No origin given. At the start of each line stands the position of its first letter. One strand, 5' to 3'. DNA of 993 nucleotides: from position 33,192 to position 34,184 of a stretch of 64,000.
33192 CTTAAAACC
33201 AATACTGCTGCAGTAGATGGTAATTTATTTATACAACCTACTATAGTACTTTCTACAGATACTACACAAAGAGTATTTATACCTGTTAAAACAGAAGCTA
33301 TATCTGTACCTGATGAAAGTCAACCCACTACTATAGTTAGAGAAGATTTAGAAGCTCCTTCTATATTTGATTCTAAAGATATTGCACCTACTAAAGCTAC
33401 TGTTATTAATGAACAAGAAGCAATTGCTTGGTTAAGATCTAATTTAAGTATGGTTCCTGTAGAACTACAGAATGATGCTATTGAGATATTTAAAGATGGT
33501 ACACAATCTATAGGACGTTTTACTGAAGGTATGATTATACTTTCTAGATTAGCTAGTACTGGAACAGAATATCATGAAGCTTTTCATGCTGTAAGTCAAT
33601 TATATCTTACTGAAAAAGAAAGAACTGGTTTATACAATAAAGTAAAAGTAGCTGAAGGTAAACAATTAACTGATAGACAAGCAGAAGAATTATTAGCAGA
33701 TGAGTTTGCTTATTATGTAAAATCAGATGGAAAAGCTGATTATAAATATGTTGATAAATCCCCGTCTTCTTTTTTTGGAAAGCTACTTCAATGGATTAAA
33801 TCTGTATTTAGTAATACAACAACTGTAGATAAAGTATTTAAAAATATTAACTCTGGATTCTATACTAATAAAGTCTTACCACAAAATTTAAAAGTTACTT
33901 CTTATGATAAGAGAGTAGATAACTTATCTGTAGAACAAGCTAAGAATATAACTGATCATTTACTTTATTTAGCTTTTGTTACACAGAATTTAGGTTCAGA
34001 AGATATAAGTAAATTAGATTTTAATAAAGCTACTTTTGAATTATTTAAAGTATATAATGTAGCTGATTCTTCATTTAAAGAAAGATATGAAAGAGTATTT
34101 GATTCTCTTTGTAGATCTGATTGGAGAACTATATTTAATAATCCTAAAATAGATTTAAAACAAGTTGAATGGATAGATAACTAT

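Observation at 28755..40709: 3,984-aa giant virion protein embedding a crAss-type two-barrel RNA polymerase in a polyvalent effector chain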

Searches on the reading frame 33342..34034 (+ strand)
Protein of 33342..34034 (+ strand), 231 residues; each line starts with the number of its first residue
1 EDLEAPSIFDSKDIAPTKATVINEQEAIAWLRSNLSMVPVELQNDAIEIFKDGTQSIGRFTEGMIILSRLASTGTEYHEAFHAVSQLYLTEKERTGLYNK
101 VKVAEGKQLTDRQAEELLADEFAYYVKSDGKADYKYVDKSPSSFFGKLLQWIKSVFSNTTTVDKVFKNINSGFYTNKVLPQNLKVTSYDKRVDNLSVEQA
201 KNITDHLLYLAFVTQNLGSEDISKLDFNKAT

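Call 46: search_solved_structures(query=A2, max_evalue=10, show_alignments=3)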
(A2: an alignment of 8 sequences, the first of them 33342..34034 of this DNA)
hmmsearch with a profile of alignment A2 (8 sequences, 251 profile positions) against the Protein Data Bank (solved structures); distinct sequences matched with E-value up to 10: 10.
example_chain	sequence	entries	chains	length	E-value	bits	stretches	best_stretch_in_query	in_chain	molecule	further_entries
2n6j_A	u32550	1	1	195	0.017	18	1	85-162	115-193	Zinc metalloprotease Zmp1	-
5n12_A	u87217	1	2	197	0.018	18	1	85-162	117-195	Pro-Pro endopeptidase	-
6r53_A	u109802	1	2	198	0.018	17.9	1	85-162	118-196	Pro-Pro endopeptidase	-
5a0p_A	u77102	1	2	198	0.018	17.9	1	85-162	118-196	ZINC METALLOPROTEASE ZMP1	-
6r52_A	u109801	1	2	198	0.018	17.9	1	85-162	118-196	Pro-Pro endopeptidase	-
6r5a_A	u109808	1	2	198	0.019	17.9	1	85-162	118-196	Pro-Pro endopeptidase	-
6r54_A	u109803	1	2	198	0.072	16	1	85-162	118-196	Pro-Pro endopeptidase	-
6r56_A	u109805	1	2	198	0.13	15.2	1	85-162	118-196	Pro-Pro endopeptidase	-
6r55_A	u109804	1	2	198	0.13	15.2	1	85-162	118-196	Pro-Pro endopeptidase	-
6un9_A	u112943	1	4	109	2.2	11.1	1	96-164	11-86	Uncharacterized protein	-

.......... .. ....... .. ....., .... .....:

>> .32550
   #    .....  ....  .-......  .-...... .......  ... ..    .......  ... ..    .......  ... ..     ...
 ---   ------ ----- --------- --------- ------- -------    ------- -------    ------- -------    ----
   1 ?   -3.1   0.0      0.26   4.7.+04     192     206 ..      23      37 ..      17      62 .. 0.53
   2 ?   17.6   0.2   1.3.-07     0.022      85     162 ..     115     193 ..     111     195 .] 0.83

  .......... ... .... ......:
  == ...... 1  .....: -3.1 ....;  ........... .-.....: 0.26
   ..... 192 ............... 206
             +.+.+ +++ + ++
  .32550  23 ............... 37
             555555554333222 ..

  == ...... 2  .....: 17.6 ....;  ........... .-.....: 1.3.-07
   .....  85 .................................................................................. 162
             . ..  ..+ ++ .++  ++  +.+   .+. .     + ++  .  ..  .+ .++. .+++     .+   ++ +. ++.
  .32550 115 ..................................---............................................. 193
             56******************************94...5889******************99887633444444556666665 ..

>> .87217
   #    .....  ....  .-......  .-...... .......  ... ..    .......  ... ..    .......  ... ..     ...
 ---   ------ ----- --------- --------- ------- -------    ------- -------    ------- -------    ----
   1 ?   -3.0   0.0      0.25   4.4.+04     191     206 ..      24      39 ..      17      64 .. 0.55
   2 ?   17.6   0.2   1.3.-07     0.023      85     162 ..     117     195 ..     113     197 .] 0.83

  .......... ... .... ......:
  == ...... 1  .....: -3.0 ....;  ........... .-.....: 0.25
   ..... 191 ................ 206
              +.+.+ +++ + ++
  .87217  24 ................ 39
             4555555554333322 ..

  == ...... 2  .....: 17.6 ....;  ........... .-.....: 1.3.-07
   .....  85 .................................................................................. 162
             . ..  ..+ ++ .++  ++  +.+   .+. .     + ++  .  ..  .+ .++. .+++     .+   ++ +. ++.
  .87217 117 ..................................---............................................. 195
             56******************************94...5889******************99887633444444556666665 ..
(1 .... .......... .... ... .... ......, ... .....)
